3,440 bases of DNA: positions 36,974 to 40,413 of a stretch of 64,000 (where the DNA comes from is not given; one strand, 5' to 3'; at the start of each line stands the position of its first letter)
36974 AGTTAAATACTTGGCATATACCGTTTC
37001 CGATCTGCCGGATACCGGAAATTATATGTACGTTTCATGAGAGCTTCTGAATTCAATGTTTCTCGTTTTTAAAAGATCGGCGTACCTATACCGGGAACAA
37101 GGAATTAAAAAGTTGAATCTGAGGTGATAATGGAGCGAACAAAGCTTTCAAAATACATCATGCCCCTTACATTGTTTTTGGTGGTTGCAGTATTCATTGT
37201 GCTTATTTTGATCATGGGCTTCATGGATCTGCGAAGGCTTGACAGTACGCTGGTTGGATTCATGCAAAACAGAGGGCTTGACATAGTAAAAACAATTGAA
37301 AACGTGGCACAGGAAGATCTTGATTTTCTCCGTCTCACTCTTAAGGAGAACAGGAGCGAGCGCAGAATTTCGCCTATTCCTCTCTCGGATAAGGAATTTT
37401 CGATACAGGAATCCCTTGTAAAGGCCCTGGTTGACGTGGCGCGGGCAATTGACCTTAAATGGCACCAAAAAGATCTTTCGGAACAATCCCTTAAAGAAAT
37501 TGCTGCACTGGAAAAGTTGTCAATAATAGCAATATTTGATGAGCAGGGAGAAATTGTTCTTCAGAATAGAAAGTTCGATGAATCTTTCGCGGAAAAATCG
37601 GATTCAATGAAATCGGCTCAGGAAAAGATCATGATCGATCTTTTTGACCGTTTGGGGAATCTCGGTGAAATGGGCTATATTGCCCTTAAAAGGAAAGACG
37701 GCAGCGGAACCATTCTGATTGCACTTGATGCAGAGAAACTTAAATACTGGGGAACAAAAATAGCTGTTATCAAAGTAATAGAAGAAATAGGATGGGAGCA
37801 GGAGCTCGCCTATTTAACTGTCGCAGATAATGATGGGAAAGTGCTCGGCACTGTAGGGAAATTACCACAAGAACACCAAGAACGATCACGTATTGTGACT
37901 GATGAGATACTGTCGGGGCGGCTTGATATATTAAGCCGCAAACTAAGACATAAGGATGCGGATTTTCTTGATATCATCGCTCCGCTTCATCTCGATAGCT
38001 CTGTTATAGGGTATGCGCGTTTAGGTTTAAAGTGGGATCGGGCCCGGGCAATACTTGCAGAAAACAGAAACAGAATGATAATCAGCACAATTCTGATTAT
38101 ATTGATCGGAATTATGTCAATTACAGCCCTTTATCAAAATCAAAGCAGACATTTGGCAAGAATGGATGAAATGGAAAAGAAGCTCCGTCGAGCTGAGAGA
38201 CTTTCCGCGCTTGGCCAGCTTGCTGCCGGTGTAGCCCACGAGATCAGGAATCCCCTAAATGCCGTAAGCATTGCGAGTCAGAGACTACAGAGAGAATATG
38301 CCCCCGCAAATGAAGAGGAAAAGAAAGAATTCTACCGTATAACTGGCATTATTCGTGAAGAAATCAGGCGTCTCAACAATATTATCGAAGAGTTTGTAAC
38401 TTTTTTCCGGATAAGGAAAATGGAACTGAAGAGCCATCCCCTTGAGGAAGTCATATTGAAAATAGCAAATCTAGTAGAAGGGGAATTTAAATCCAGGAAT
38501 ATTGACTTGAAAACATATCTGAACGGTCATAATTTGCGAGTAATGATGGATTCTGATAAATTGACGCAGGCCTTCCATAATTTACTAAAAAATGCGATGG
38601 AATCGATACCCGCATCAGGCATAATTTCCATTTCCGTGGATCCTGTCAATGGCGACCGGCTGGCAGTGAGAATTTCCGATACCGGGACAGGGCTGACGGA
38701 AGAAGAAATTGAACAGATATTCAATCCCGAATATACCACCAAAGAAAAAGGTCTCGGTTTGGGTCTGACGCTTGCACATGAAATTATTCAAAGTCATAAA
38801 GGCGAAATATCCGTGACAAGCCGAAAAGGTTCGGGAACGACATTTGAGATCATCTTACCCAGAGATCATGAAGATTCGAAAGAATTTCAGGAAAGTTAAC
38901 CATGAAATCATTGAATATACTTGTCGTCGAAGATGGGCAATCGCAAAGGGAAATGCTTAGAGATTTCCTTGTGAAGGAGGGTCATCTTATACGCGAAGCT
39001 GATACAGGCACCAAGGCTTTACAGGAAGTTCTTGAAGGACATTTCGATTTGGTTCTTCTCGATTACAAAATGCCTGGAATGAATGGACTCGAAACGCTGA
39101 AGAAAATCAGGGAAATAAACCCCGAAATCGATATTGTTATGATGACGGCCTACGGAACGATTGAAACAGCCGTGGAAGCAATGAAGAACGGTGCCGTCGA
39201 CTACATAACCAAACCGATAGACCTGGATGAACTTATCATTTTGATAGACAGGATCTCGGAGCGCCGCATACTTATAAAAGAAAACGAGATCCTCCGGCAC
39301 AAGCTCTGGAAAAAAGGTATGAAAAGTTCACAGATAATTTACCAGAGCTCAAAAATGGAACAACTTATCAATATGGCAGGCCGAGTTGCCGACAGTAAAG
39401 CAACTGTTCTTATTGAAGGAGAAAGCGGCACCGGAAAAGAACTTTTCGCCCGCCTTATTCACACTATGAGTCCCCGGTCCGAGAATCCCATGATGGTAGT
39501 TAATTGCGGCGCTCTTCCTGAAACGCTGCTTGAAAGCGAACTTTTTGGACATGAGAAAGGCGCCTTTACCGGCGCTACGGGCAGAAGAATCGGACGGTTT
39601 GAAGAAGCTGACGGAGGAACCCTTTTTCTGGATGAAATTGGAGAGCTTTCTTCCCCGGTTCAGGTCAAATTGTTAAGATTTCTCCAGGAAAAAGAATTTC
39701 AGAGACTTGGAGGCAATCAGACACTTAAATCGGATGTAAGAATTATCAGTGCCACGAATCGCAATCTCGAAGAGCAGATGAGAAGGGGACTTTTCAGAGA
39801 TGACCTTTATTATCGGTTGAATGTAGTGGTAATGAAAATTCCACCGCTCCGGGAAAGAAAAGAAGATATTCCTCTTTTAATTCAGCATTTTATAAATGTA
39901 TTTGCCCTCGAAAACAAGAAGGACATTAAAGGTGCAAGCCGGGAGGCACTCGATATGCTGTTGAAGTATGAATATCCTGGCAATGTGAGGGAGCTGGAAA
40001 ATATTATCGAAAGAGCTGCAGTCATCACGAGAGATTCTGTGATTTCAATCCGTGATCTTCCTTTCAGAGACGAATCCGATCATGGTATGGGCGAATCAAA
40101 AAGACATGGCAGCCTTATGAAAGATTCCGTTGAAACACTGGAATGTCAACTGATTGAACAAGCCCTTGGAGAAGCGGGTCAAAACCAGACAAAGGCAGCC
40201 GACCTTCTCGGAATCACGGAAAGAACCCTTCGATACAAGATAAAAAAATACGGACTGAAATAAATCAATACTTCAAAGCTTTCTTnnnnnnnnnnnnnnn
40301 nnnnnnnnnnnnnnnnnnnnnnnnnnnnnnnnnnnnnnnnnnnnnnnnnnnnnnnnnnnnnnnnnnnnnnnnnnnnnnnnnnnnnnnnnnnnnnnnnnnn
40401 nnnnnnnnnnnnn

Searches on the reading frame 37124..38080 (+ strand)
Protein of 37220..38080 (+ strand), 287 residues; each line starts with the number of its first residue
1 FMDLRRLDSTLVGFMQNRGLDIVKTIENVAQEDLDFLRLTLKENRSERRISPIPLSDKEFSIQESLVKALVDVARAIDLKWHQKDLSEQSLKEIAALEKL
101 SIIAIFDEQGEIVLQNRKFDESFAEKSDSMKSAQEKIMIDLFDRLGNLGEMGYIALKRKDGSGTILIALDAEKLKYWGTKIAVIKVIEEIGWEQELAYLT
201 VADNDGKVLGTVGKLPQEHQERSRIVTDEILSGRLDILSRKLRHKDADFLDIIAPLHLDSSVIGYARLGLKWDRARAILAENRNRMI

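Call 20: find_related_loci(query=A2, collection=metagenome_contigs, flank=3000)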
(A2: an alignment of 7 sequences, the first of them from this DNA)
Query A2 (318 aa) in metagenome_contigs; peptide patterns used: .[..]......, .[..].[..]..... (x = any residue, [..] = any of these).
365 stretches matched a pattern; 83 encode a relative of the query (tblastn E <= 1e-3); the best 80 are kept; 80 distinct loci.
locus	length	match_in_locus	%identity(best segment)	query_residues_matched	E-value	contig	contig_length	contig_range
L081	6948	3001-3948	57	1-318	1e-115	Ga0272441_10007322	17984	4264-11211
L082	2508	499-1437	57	4-318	4e-115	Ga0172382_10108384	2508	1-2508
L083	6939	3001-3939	57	4-318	2e-106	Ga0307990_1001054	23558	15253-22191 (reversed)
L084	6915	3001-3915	55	11-318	2e-104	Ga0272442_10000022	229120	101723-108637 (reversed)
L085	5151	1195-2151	54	4-318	1e-104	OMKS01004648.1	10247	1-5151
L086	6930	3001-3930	54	7-318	1e-100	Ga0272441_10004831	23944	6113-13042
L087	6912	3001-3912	50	14-318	2e-90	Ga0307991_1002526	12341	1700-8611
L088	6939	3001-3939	50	4-318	2e-88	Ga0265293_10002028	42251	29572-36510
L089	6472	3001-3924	46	11-318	3e-86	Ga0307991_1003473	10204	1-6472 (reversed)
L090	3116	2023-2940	47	11-317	3e-87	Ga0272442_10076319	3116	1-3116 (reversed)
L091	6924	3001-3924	48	11-318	3e-85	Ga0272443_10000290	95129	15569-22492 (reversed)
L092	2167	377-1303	46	8-318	4e-86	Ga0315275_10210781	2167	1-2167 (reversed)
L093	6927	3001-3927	49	9-318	1e-80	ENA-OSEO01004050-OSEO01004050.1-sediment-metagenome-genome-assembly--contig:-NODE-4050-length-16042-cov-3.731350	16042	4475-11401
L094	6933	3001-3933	43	1-318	3e-80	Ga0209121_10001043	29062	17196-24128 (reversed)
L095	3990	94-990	41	11-315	2e-73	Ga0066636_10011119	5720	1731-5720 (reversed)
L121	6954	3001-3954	76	1-318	4e-163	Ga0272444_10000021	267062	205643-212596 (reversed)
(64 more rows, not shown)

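Call 45: search_protein_families(library=pfam, proteins=[L121:2558-2998:+, L084:2507-2947:+, L086:2516-2959:+, L094:2549-3004:+], max_evalue=0.1)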
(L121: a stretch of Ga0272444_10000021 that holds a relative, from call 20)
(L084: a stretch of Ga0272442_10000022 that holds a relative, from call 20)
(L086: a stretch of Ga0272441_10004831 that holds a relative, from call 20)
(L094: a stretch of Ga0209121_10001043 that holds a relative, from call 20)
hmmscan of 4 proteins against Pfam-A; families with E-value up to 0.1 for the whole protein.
L121:2558-2998:+ (146 aa): 2 families
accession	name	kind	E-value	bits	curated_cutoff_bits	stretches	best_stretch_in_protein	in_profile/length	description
PF13801.11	Metal_resist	-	1.6e-07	31.9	29.2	1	47-128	41-122/125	Heavy-metal resistance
PF07813.17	LTXXQ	-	0.0027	18.8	24.3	1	45-131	12-95/100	LTXXQ motif family protein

L084:2507-2947:+ (146 aa): 2 families
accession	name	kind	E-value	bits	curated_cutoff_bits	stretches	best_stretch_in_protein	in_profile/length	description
PF13801.11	Metal_resist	-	5.8e-08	33.4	29.2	1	18-129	11-122/125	Heavy-metal resistance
PF18521.6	TAD2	-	0.035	14.5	31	0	124-136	10-22/25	Transactivation domain 2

L086:2516-2959:+ (147 aa): 2 families
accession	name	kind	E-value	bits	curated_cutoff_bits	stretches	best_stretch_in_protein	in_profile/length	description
PF13801.11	Metal_resist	-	2.2e-05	25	29.2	1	49-129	41-121/125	Heavy-metal resistance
PF07813.17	LTXXQ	-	0.0011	20.1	24.3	1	46-132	11-94/100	LTXXQ motif family protein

L094:2549-3004:+ (151 aa): 4 families
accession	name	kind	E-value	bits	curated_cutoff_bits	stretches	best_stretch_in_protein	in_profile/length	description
PF13801.11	Metal_resist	-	2e-07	31.6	29.2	1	8-132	4-123/125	Heavy-metal resistance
PF07813.17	LTXXQ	-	0.00034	21.7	24.3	1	47-132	11-93/100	LTXXQ motif family protein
PF16231.10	DUF4890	-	0.059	14.3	29.7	1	46-133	24-107/109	Domain of unknown function (DUF4890)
PF25317.1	SAM_SMF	-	0.088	13.5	27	0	111-145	27-62/65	SMF/DprA SAM domain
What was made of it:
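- On ZraPSR two-component stress system: A related protein heads the kinase operon in L121, L084 and L094 (call 45).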

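Call 67: search_protein_families(library=pfam, proteins=[window:37220-38080:+], max_evalue=10)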
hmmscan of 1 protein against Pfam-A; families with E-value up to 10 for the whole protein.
window:37220-38080:+ (287 aa): 3 families
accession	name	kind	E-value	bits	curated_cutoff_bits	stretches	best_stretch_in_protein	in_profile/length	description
PF16736.11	sCache_like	-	0.0076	17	27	1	186-270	35-116/117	Single Cache-like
PF18719.7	ArlS_N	-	0.02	15.6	27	1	99-137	59-97/140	ArlS sensor domain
PF17203.10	sCache_3_2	-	0.19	12.3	28.4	1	197-280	54-136/140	Single cache domain 3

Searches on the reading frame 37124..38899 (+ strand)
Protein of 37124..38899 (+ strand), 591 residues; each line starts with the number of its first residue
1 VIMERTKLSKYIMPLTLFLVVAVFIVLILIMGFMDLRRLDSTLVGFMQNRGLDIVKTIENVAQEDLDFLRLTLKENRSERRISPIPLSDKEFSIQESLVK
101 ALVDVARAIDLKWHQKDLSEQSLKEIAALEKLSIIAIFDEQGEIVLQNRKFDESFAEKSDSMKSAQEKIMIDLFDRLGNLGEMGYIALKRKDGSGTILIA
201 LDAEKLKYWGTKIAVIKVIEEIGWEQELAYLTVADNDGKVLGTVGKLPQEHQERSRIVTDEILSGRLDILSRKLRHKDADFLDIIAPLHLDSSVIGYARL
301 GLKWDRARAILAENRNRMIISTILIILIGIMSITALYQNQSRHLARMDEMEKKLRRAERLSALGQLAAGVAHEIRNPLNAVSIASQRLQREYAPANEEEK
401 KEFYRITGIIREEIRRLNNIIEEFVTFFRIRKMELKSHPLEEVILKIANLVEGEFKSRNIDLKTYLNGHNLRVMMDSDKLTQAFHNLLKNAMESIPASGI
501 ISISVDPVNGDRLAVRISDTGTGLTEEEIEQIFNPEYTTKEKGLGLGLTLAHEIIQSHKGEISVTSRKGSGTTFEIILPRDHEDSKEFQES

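Call 8: search_protein_families(library=pfam, proteins=[window:37124-38899:+])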
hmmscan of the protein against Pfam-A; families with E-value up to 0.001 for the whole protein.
window:37124-38899:+ (591 aa): 3 families
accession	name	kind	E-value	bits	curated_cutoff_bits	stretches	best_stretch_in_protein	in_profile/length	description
PF02518.31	HATPase_c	-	2.2e-24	86.5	26.4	1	476-581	2-110/111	Histidine kinase-, DNA gyrase B-, and HSP90-like ATPase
PF00512.31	HisKA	-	6.6e-14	52.2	26.9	1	363-431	2-64/66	His Kinase A (phospho-acceptor) domain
PF14501.12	HATPase_c_5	-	0.0003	21.1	22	0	479-568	5-92/102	GHKL domain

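Call 10: find_homologous_proteins(query=window:37124-38899:+)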
Query window:37124-38899:+ (591 aa): 3439 proteins with E <= 0.001 among 8000 candidates; the best 120 are listed.
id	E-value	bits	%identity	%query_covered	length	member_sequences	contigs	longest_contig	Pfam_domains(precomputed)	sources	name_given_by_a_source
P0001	0.0e+0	1260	100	100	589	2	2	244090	PF02518.32,PF00512.32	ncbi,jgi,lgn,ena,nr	ncbi:MAG: ATP-binding protein [Syntrophales bacterium]|nr:ATP-binding protein [Syntrophales bacteriu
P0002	8.9e-286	967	77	98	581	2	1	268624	PF02518.32,PF00512.32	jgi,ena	-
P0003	8.9e-246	835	76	85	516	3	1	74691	PF02518.32,PF00512.32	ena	-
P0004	1.6e-222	758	61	99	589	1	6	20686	PF02518.32,PF00512.32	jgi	-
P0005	5.8e-222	756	61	99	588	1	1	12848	PF02518.32,PF00512.32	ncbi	-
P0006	1.7e-221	755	61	99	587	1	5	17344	PF02518.32,PF00512.32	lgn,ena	-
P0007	2.1e-219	748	61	98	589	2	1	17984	PF02518.32,PF00512.32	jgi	-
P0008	2.2e-219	748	62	99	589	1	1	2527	PF02518.32,PF00512.32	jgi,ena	-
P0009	4.1e-218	743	61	98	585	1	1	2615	PF02518.32,PF00512.32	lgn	-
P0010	4.8e-218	743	61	97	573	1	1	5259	PF02518.32,PF00512.32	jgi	-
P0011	1.1e-217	742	61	98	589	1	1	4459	PF02518.32,PF00512.32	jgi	-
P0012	1.7e-217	741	60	98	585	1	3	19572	PF02518.32,PF00512.32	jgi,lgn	jgi:signal transduction histidine kinase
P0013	7.1e-217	739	60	98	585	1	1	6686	PF02518.32,PF00512.32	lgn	-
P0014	8.2e-216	736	61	97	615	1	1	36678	PF02518.32,PF00512.32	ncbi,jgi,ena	-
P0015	5.3e-212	723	61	97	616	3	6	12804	PF02518.32,PF00512.32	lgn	-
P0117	3.8e-173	595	51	96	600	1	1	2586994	PF02518.32,PF00512.32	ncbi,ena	-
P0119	4.0e-172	592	51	96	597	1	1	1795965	PF02518.32,PF00512.32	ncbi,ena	-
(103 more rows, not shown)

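Call 12: find_related_loci(query=A1, collection=genome_contigs, flank=4000)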
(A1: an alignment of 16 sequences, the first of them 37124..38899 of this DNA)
Query A1 (591 aa) in genome_contigs; peptide patterns used: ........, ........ (x = any residue, [..] = any of these).
600 stretches matched a pattern (row limit reached: there are more); 596 encode a relative of the query (tblastn E <= 1e-3); the best 80 are kept; 80 distinct loci.
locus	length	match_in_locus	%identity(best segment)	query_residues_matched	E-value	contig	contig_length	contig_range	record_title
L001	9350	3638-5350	49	11-586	4e-170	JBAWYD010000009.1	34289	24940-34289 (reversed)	MAG: Deltaproteobacteria bacterium isolate ELA080 MAG080_9, whole genome shotgun sequence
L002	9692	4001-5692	48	11-579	3e-166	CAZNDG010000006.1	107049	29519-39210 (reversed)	MAG TPA_asm: uncultured Syntrophus sp. isolate binchicken_co27_459 genome assembly, contig: NODE_264_length_107049_cov_1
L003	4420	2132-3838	47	11-586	8e-170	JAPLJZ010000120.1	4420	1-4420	MAG: Deltaproteobacteria bacterium isolate LacPavin_0419_WC70S_MAG_52_23 LacPavin_0419_WC70S_scaffold_977120, whole geno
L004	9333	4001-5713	45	11-586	7e-152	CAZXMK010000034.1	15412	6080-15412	MAG TPA_asm: uncultured Syntrophaceae bacterium isolate SRP278314_co2_182 genome assembly, contig: NODE_5115_length_1541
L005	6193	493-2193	43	11-581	1e-142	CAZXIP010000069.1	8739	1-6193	MAG TPA_asm: uncultured Smithella sp. isolate SRP192927_co7_691 genome assembly, contig: NODE_17227_length_8739_cov_14.5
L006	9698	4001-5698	45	11-579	7e-154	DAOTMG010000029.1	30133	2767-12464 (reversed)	MAG TPA_asm: Syntrophales bacterium isolate AMR_MDS_2927 NODE_1809_length_30133_cov_8.677339, whole genome shotgun seque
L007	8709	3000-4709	52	11-579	0e+0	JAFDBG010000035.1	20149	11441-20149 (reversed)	MAG: Deltaproteobacteria bacterium isolate AB_69_Bin_260 AB_69_Bin_260_scaffold_2824, whole genome shotgun sequence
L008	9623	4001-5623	38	31-580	4e-114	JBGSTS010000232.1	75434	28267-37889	MAG: Desulfobacterales bacterium isolate JTS-AC413 k141_4370665, whole genome shotgun sequence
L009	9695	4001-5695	46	11-580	6e-163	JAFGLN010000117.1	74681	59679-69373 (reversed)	MAG: Deltaproteobacteria bacterium isolate Zod_Metabat.402 k87_13566364, whole genome shotgun sequence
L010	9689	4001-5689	35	6-579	5e-111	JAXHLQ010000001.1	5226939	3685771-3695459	MAG: Deltaproteobacteria bacterium isolate Salar_de_Ascotan_soil_MAG_ASO27 contig_800_polypolish, whole genome shotgun s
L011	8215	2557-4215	35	4-579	5e-106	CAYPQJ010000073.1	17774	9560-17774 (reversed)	MAG TPA_asm: uncultured Desulfobacteraceae bacterium isolate binchicken_co51_216 genome assembly, contig: NODE_880_lengt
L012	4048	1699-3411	33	5-579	6e-107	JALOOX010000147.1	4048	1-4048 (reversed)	MAG: Syntrophobacteraceae bacterium isolate Prado114 scaffold_73580, whole genome shotgun sequence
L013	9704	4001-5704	43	11-582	3e-147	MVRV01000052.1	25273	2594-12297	MAG: Smithella sp. PtaU1.Bin162 A4E71_contig000052, whole genome shotgun sequence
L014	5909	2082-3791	31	10-582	2e-92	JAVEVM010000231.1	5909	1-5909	MAG: Desulforhabdus sp. isolate BF4_121 NODE_47788_length_5909_cov_2.840540_Biofilm4, whole genome shotgun sequence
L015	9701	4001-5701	42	11-581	2e-143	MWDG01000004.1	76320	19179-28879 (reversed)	MAG: Deltaproteobacteria bacterium ADurb.Bin151 BWX99_contig000004, whole genome shotgun sequence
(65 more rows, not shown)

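Call 30: search_protein_families(library=ncbifam, proteins=[window:37130-38899:+])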
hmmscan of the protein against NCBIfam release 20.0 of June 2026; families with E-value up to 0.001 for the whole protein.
window:37130-38899:+ (589 aa): 81 families (the best 25 are shown)
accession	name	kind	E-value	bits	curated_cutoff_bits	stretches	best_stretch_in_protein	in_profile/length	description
NF008468.0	PRK11360.1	equivalog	2.8e-69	234.1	646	1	343-584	378-614/616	two-component system sensor histidine kinase AtoS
NF007688.0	PRK10364.1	equivalog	3.3e-60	204.1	479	1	310-582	191-455/460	two-component system sensor histidine kinase ZraS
NF053867.1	SprKinKinDBac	equivalog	3.8e-43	147.7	775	1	319-580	249-499/500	sporulation kinase KinD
NF010411.0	PRK13837.1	equivalog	3.6e-41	141.1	647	1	338-583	427-680/828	two-component system VirA-like sensor kinase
NF052574.1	HisKinEspCMyxo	equivalog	2.1e-37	128.7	1200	1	339-582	395-641/785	serine histidine kinase EspC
NF046044.1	PnpS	equivalog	5.4e-36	124.4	400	1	352-577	163-390/390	two-component system histidine kinase PnpS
NF006800.0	PRK09303.1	equivalog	6.1e-34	117.6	342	1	355-577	145-376/383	histidine kinase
NF038348.1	T2SS_HK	subfamily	3e-33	115.1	450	2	418-577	414-572/574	histidine kinase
NF041777.1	sens_FixL_Rhizob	equivalog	3.3e-31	108.5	850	1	339-580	240-483/485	sensor protein FixL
NF047497.1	HK_LIC_12097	equivalog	1e-29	103.5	500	1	342-577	131-365/367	LIC_12097 family sensor histidine kinase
NF046020.1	HisKinCckABruc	equivalog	3.1e-29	101.4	1000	1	347-586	466-715/868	cell cycle histidine kinase CckA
NF033092.0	HK_WalK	equivalog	7.2e-29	100.8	725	1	365-577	376-593/594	cell wall metabolism sensor histidine kinase WalK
NF041735.1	hist_kin_RppB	equivalog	6.1e-28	97.8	400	1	223-577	99-438/438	two-component system sensor histidine kinase RppB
NF008312.0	PRK11100.1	equivalog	7.5e-28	97.6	356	1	345-579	243-475/477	two-component system sensor histidine kinase CreC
NF052573.1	HisKinEspAMyxo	equivalog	1.3e-27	96.2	1400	1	344-577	367-610/755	serine histidine kinase EspA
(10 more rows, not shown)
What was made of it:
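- The kinase sensor domain is unrelated to ZraS as far as tested (calls 30 and 67).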

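Call 59: find_encoding_contigs(protein=P0117, flank=3000, max_places=2)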
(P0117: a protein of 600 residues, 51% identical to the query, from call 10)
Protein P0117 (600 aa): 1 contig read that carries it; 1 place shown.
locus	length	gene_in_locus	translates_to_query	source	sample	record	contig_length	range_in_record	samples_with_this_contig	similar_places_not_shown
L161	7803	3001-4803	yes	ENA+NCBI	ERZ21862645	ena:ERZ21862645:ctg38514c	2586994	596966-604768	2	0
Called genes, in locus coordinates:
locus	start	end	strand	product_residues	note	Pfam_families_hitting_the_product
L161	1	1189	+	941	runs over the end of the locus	PF07244:POTRA, PF08479:POTRA_2 (faint), PF07244:POTRA, PF01103:Omp85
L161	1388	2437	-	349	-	PF00478:IMPDH, PF03060:NMO, PF01070:FMN_dh (weak), PF03060:NMO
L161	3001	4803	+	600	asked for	PF00512:HisKA, PF02518:HATPase_c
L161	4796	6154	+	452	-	PF00072:Response_reg, PF00158:Sigma54_activat, PF14532:Sigma54_activ_2, PF07728:AAA_5, PF25601:AAA_lid_14, PF02954:HTH_8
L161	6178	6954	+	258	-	PF02146:SIR2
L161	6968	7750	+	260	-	PF05742:TANGO2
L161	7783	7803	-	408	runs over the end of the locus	-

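Call 60: find_encoding_contigs(protein=P0119, flank=3000, max_places=2)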
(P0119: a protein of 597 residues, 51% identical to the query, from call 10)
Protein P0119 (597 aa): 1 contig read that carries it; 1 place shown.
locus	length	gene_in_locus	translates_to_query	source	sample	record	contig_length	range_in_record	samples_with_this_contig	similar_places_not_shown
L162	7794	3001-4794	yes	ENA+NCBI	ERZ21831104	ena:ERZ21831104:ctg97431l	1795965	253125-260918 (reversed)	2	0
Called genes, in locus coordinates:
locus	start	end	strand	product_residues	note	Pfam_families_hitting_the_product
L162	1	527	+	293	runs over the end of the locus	PF02091:tRNA-synt_2e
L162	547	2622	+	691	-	PF02092:tRNA_synt_2f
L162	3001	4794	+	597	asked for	PF00512:HisKA, PF02518:HATPase_c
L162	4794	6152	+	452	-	PF00072:Response_reg, PF00158:Sigma54_activat, PF14532:Sigma54_activ_2, PF07728:AAA_5, PF25601:AAA_lid_14, PF02954:HTH_8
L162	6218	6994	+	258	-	PF02146:SIR2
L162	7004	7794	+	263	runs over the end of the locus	PF05742:TANGO2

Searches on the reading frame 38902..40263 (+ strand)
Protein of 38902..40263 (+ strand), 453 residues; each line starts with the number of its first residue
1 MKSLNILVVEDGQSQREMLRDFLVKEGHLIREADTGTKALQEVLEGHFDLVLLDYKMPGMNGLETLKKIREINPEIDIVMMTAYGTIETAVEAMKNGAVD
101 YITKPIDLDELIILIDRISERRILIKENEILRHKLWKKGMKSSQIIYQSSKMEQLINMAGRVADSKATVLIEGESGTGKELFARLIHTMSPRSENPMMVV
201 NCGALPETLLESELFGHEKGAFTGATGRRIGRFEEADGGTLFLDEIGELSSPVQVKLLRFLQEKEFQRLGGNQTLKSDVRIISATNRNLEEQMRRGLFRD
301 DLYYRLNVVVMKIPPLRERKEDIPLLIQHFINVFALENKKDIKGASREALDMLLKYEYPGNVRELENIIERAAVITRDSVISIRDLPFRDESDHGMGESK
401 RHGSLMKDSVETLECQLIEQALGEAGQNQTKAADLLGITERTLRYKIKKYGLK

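Call 8: search_protein_families(library=pfam, proteins=[window:38902-40263:+])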
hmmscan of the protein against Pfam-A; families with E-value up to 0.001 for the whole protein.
window:38902-40263:+ (453 aa): 8 families
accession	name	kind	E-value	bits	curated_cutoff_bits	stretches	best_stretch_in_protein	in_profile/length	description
PF00158.32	Sigma54_activat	-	9.7e-73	243.8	20.2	1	145-310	1-166/168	Sigma-54 interaction domain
PF00072.30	Response_reg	-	1.9e-31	108.9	30.2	1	6-114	1-109/111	Response regulator receiver domain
PF25601.1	AAA_lid_14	-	2.1e-27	95.2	27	1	317-391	1-75/87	AAA+ ATPase lid domain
PF14532.12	Sigma54_activ_2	-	7e-20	72.1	25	1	149-316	4-138/138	Sigma-54 interaction domain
PF02954.25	HTH_8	-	1.9e-14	53.6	22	1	410-450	2-42/42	Bacterial regulatory protein, Fis family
PF07728.20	AAA_5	-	8.8e-08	32.7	22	1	169-289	2-125/139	AAA domain (dynein-related subfamily)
PF07724.20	AAA_2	-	0.00051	20.5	27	1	165-294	2-132/166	AAA domain (Cdc48 subfamily)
PF00004.35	AAA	-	0.00092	20.1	21.2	0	169-299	1-124/131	ATPase family associated with various cellular activities (AAA)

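Call 30: search_protein_families(library=ncbifam, proteins=[window:38902-40263:+])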
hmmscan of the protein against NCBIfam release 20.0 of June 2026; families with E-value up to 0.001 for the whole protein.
window:38902-40263:+ (453 aa): 117 families (the best 25 are shown)
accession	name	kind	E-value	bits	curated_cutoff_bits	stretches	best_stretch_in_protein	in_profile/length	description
NF008469.0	PRK11361.1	equivalog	2.4e-149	498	714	1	5-452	6-456/461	acetoacetate metabolism transcriptional regulator AtoC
NF007689.0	PRK10365.1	equivalog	3.7e-135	451.1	760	1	3-447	5-439/441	sigma-54-dependent response regulator transcription factor ZraR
TIGR01818.1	ntrC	equivalog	3.7e-131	438.1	558.6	1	6-387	1-378/463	nitrogen regulation protein NR(I)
TIGR01817.1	nifA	equivalog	7e-121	404.6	528.85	2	137-391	190-443/534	nif-specific transcriptional activator NifA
TIGR02915.1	PEP_resp_reg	equivalog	1.9e-120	402.7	502.6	1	6-453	1-445/445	PEP-CTERM-box response regulator transcription factor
NF051870.1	NAssimRespRegNtrX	equivalog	2e-110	369.8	600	1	4-452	2-452/452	nitrogen assimilation response regulator NtrX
NF050807.1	TransRegFlbDCaul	equivalog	2.5e-110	369.4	750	1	8-450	5-438/454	sigma-54-dependent transcriptional regulator FlbD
NF041552.1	TF_PrdR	equivalog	1e-109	367.5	795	1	132-451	255-577/577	sigma-54 dependent transcriptional regulator PrdR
NF041946.1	LuxO_transreg_Vib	equivalog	2.6e-109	366.1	800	1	9-405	2-395/463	quorum-sensing sigma-54 dependent transcriptional regulator LuxO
NF011695.0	PRK15115.1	equivalog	1.1e-108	363.9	763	1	2-383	5-375/445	two-component system response regulator GlrR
NF008176.1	PRK10923.1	equivalog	9.8e-108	360.7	620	1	3-433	3-425/469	nitrogen regulation protein NR(I)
NF049963.1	RespRegFlgRCampy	domain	3.6e-107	358.9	750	1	4-452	1-429/429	fla regulon two-component system response regulator FlgR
NF003451.0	PRK05022.1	equivalog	2e-100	336.9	476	1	134-453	181-511/512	nitric oxide reductase transcriptional regulator NorR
NF038308.1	RNA_repair_RtcR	equivalog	7.7e-99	331.9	650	1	80-451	116-517/530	RNA repair transcriptional activator RtcR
NF041906.1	V4R_TF_MobR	exception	1.4e-93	314.2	999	1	145-450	234-544/544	phenol degradation transcriptional regulator MobR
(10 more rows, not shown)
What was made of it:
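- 38902..40263 (+): NtrC-family response regulator and sigma-54 activator (REC, AAA+ with GAFTGA, HTH_8). It is the presumed activator of the sRNA promoter. The best NCBIfam matches, AtoC at 498 bits and ZraR at 451 bits, are both below their equivalog cut-offs (call 30).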
